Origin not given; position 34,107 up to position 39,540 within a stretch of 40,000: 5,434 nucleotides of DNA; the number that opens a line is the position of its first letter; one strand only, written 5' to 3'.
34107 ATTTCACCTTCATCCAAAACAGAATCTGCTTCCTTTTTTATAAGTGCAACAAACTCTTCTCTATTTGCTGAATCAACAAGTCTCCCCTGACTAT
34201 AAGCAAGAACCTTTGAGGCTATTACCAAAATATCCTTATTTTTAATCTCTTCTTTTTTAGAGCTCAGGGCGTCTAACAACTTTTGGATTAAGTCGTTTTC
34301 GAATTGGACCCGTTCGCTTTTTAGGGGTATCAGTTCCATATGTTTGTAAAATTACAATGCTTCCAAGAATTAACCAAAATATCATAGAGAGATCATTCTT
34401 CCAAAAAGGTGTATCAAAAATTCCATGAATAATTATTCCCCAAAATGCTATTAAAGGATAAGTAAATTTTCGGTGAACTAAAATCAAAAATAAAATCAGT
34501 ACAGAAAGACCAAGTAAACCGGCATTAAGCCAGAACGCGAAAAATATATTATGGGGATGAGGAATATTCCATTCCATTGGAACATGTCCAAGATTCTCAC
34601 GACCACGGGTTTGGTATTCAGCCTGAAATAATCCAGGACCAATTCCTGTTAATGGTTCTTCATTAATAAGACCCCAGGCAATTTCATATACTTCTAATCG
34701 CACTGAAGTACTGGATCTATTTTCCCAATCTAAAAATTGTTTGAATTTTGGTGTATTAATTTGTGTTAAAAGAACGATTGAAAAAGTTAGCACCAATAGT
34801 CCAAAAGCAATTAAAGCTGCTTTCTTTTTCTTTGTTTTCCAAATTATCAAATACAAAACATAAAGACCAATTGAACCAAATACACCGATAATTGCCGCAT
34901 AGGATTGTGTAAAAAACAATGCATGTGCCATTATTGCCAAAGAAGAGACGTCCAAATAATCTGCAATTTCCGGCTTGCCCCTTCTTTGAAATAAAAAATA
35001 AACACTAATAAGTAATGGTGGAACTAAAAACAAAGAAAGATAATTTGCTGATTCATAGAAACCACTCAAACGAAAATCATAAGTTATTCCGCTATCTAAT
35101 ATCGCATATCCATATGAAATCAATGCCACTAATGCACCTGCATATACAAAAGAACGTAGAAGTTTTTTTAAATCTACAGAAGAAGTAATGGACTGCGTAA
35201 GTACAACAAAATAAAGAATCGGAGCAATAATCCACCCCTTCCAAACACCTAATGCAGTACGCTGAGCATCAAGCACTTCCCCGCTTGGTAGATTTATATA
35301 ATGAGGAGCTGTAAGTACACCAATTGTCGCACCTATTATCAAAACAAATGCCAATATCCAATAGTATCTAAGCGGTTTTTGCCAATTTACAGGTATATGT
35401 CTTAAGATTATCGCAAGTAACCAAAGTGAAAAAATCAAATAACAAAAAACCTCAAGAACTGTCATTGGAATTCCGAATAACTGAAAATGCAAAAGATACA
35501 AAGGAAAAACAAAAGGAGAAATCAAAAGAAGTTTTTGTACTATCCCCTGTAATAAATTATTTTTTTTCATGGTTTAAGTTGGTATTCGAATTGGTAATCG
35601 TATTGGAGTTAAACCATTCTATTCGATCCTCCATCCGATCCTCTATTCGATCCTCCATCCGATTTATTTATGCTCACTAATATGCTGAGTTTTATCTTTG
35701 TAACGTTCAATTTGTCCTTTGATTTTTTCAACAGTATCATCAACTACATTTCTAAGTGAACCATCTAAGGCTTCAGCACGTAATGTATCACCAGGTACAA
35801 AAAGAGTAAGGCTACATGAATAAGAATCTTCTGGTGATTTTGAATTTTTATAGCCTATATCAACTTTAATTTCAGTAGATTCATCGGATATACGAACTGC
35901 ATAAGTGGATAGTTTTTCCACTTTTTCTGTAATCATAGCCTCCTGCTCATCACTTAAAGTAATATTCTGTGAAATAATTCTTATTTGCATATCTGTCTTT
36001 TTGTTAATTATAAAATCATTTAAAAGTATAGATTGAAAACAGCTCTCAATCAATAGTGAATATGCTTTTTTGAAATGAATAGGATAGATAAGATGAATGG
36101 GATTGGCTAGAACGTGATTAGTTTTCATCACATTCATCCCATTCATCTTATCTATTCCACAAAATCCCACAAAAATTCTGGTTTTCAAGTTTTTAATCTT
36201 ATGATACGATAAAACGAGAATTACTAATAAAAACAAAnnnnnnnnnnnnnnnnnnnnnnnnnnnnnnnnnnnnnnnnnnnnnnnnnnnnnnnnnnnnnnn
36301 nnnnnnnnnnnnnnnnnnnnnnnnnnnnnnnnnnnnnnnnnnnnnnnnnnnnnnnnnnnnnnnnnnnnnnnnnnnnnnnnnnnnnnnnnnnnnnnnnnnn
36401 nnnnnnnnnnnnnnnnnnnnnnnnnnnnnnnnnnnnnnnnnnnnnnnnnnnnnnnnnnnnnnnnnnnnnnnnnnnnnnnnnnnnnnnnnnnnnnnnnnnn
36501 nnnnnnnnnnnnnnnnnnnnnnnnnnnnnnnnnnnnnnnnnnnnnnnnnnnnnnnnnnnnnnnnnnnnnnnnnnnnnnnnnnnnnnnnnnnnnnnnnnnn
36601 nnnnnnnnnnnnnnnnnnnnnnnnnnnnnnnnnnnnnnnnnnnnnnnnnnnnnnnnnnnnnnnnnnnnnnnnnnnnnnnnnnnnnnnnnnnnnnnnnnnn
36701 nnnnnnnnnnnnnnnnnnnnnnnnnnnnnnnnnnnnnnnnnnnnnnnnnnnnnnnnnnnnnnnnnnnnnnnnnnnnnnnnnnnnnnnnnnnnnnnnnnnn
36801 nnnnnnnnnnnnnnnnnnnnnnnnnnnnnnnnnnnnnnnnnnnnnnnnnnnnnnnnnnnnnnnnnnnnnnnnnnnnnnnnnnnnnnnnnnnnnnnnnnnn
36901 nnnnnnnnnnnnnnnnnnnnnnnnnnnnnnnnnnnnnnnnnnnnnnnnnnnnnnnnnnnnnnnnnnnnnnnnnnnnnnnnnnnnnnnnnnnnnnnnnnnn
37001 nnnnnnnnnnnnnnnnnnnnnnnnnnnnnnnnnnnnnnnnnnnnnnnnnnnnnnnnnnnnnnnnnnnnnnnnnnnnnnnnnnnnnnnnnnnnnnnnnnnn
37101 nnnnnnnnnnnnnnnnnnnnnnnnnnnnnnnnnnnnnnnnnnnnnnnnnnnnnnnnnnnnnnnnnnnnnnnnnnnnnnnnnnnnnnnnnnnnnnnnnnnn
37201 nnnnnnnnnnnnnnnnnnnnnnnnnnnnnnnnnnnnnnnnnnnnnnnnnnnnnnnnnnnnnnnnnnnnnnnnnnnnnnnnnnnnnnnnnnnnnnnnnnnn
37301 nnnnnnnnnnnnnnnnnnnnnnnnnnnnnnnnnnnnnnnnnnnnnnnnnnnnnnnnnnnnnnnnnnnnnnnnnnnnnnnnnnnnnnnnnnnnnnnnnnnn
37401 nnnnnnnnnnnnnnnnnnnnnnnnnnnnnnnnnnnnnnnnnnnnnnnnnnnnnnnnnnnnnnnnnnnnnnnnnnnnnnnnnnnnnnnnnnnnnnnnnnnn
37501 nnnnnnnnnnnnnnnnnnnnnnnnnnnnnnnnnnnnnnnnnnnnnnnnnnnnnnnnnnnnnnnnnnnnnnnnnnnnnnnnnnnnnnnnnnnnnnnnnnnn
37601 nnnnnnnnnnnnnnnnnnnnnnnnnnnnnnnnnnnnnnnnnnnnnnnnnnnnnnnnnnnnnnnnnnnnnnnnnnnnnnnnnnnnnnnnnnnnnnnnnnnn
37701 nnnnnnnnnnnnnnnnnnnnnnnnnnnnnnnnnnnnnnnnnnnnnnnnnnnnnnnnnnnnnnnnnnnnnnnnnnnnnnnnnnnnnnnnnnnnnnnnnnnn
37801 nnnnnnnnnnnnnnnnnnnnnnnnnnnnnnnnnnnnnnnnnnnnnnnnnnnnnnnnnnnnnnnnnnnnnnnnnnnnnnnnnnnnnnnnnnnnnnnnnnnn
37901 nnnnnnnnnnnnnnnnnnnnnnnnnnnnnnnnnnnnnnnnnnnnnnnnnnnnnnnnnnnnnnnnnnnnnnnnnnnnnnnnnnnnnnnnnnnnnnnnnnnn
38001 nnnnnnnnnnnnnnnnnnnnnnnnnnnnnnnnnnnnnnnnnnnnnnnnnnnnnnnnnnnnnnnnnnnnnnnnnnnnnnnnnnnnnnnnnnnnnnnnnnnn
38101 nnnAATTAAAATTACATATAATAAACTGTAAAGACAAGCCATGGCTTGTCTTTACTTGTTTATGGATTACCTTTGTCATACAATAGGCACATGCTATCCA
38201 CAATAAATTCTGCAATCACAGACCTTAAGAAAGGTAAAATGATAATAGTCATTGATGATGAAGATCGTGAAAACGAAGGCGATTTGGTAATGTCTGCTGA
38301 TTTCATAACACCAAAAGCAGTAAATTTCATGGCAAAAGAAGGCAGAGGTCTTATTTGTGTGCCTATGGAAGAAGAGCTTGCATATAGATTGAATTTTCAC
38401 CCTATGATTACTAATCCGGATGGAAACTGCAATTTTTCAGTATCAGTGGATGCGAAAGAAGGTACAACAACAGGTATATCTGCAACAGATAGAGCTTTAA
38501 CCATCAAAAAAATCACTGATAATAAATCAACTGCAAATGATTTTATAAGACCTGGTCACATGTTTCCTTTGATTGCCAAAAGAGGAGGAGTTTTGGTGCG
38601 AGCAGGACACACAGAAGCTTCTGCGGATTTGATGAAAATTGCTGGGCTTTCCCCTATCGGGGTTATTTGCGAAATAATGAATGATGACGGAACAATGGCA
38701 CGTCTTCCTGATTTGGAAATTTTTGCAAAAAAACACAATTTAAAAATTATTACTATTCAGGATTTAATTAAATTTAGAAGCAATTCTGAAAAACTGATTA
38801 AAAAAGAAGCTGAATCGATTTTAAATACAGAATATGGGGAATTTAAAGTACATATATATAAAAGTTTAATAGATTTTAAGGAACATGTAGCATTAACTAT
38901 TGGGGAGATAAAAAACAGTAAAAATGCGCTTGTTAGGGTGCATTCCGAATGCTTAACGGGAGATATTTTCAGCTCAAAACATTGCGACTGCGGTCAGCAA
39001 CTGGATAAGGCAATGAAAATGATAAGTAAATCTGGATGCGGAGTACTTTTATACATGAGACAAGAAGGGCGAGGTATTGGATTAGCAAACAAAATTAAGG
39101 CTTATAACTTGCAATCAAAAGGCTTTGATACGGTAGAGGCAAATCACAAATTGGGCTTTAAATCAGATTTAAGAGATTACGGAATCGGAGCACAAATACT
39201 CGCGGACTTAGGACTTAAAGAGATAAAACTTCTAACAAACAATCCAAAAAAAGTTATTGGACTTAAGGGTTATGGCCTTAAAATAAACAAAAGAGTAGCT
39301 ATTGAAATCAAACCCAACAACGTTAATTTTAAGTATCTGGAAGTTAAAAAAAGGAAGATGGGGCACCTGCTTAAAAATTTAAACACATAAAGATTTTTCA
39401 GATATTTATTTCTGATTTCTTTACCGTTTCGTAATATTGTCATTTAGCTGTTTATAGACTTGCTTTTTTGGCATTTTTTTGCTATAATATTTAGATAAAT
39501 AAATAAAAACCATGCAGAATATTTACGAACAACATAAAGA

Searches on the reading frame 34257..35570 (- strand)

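Call 76: search_protein_families(library=pfam, max_evalue=0.001, proteins=[window:34257-35570:-])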
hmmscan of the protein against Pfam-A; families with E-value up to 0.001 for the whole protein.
window:34257-35570:- (437 aa): 1 family
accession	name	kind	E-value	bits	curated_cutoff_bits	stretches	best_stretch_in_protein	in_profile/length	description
PF04932.20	Wzy_C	-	5.4e-20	72.1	31.7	1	211-358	3-148/149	O-Antigen ligase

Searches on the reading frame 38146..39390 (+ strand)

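Call 76: search_protein_families(library=pfam, max_evalue=0.001, proteins=[window:38146-39390:+])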
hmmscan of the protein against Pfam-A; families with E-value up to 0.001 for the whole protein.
window:38146-39390:+ (414 aa): 2 families
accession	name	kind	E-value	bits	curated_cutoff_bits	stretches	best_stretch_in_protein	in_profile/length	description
PF00926.24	DHBP_synthase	-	7.6e-84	280.4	26.4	1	22-209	2-190/191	3,4-dihydroxy-2-butanone 4-phosphate synthase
PF00925.25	GTP_cyclohydro2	-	1.6e-72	242.9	23.3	1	221-384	3-164/165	GTP cyclohydrolase II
